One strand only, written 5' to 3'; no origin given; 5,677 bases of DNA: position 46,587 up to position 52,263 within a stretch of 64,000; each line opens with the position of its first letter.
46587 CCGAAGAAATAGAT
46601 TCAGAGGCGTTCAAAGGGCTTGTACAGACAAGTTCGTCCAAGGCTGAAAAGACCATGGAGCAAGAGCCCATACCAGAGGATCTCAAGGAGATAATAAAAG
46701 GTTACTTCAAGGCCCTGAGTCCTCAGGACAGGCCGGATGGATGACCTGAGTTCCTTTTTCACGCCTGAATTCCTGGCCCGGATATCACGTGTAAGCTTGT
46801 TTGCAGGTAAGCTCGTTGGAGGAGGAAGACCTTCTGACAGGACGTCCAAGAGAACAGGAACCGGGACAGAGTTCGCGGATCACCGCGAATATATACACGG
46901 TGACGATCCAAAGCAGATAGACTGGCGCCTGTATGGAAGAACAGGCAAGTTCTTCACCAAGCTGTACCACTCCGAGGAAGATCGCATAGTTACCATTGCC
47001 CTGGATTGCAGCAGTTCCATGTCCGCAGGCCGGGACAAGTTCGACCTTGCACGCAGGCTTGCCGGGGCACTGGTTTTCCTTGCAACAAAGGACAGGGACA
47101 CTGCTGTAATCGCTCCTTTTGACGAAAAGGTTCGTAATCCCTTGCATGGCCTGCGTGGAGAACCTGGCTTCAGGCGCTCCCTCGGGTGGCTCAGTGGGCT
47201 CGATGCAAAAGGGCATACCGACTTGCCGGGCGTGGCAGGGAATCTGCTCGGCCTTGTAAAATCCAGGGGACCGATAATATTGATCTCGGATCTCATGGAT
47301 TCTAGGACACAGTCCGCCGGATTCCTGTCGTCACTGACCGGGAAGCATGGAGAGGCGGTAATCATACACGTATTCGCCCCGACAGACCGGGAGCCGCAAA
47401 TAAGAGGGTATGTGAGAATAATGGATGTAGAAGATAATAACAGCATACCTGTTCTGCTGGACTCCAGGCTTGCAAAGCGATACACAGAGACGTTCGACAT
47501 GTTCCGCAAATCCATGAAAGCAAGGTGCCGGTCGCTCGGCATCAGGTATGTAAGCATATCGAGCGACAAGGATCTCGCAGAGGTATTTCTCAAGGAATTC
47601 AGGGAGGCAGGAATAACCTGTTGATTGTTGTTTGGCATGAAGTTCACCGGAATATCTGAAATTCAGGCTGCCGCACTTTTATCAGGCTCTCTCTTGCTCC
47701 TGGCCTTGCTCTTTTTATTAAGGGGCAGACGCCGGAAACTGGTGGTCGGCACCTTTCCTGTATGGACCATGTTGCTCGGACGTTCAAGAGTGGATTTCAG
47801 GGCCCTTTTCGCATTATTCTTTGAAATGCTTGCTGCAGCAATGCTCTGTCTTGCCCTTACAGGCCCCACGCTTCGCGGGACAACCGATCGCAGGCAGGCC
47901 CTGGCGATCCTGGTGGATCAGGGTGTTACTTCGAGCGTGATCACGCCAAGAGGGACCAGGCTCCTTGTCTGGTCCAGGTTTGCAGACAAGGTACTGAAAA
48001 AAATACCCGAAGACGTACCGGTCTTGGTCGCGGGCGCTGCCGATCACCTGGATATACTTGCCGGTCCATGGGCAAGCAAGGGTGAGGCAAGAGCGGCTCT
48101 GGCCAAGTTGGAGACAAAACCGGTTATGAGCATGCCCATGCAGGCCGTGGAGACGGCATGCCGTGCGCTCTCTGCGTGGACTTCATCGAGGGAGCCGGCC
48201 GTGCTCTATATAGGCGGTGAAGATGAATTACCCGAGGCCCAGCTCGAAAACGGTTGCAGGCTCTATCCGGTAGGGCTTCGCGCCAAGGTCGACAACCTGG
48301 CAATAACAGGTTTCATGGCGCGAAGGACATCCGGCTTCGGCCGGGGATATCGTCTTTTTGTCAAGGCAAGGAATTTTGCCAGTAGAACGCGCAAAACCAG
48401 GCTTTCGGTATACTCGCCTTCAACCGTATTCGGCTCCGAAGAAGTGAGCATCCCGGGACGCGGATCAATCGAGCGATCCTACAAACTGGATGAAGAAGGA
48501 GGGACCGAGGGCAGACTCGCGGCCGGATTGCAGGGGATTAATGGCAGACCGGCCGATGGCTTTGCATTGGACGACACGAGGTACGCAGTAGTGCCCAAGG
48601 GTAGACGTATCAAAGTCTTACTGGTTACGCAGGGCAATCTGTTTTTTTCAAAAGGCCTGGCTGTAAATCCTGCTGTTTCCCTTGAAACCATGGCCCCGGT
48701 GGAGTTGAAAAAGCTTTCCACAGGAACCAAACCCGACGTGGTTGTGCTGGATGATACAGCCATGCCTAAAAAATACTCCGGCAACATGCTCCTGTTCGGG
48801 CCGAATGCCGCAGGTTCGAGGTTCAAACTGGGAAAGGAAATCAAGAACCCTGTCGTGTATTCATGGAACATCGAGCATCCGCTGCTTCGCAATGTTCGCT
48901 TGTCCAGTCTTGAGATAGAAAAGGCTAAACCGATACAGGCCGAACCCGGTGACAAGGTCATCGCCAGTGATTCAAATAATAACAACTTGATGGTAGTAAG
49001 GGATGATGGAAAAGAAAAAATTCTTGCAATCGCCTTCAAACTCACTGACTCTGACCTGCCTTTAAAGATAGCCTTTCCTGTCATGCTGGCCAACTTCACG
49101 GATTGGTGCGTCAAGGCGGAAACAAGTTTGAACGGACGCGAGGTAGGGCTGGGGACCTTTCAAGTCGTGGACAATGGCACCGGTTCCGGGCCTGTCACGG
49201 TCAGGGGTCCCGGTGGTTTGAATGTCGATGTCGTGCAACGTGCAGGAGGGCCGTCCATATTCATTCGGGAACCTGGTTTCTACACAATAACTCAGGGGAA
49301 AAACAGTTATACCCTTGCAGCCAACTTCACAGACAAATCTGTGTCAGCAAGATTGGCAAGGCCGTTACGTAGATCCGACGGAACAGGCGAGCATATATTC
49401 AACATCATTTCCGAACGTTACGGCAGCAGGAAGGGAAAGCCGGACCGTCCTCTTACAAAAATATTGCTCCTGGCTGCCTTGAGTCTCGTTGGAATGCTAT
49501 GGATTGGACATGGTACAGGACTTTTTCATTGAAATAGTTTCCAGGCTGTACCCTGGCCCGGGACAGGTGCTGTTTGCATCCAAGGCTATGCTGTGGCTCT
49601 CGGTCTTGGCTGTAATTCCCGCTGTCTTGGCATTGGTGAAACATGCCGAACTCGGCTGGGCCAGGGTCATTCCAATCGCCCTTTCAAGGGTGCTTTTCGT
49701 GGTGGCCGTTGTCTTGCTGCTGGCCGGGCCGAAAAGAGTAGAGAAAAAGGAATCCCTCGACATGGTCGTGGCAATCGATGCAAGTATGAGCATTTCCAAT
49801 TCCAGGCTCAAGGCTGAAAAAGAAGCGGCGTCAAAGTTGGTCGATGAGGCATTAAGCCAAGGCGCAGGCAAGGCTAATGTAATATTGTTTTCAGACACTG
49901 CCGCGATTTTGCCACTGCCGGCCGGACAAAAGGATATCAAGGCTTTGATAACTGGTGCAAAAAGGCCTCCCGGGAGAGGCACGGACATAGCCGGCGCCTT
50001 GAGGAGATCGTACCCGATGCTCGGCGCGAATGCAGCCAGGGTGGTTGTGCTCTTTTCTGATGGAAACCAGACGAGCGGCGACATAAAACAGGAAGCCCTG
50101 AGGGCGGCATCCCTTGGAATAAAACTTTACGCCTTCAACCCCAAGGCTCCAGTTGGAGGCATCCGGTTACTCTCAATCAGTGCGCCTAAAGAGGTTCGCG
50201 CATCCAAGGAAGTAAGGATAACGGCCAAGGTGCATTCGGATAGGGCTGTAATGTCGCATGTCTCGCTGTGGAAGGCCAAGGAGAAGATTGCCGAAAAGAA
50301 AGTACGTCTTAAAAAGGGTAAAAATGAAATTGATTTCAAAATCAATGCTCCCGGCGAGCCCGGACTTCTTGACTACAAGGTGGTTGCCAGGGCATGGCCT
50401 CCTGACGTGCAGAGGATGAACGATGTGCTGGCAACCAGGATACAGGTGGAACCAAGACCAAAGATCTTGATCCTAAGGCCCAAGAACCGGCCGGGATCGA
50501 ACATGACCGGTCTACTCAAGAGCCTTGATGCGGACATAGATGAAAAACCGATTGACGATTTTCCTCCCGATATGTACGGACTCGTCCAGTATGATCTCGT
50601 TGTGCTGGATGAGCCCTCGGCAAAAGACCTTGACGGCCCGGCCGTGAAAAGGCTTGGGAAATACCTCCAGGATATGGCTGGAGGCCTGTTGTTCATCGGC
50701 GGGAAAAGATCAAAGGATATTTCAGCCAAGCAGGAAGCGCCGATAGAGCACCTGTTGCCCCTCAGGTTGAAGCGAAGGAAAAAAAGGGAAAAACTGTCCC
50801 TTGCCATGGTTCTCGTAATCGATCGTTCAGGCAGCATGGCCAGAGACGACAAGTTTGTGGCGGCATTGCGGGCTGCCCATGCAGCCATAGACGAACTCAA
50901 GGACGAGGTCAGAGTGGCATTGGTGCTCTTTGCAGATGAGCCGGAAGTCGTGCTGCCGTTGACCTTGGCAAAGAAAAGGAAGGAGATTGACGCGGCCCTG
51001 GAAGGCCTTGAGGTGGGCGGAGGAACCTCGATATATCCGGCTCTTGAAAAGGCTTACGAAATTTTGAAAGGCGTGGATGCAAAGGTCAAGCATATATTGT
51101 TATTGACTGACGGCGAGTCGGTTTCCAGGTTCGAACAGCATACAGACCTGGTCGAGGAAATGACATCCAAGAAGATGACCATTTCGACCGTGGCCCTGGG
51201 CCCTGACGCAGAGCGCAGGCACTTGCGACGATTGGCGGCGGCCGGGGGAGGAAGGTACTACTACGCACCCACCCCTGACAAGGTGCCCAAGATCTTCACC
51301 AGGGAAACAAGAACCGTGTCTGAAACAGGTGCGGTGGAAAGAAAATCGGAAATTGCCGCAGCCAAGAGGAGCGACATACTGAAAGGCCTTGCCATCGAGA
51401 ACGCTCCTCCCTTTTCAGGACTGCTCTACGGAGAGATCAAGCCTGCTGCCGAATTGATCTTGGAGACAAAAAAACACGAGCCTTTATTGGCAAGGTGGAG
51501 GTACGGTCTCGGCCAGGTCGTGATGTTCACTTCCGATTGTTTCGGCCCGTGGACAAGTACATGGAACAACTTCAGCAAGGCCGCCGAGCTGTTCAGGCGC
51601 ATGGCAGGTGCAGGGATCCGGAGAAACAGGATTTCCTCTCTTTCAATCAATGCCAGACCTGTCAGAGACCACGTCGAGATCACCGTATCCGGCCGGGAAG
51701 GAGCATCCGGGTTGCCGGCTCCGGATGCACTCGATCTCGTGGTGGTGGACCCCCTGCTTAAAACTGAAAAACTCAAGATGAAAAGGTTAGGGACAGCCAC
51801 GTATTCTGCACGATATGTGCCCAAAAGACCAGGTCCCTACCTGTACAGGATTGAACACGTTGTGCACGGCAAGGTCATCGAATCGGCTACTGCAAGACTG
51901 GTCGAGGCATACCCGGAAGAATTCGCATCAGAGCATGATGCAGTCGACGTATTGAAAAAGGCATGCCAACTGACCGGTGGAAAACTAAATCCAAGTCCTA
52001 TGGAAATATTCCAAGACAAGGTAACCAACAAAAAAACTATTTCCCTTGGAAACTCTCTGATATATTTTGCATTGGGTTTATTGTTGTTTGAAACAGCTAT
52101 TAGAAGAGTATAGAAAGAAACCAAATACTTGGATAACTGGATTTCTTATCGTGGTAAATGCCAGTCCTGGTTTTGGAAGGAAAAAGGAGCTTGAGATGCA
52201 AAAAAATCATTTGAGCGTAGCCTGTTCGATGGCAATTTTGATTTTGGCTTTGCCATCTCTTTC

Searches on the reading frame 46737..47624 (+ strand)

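Call 41: search_protein_families(library=pfam, proteins=[window:46737-47624:+], max_evalue=0.001)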
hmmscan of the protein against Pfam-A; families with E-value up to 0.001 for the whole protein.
window:46737-47624:+ (295 aa): 1 family
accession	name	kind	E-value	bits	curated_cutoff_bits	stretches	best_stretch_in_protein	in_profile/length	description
PF01882.25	DUF58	-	1.6e-23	83.5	23.4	1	48-253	1-210/216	Protein of unknown function DUF58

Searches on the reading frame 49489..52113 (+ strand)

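Call 41: search_protein_families(library=pfam, proteins=[window:49489-52113:+], max_evalue=0.001)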
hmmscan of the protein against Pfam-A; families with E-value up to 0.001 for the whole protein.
window:49489-52113:+ (874 aa): 6 families
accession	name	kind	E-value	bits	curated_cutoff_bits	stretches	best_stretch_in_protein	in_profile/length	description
PF00092.34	VWA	-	1.5e-34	120.2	23.8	2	440-604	2-173/174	von Willebrand factor type A domain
PF13519.12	VWA_2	-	2.9e-32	111.9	27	2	440-543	1-107/107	von Willebrand factor type A domain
PF05762.20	VWA_CoxE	-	4.8e-16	59.3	26.4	1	424-573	43-190/222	VWA domain containing CoxE-like protein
PF13768.12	VWA_3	-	1.7e-13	51.3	27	1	440-591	3-154/155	von Willebrand factor type A domain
PF01882.25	DUF58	-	1.3e-06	28.2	23.4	0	82-199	28-150/216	Protein of unknown function DUF58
PF07090.17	GATase1_like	-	0.00023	21.2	27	0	627-697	162-233/247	Putative glutamine amidotransferase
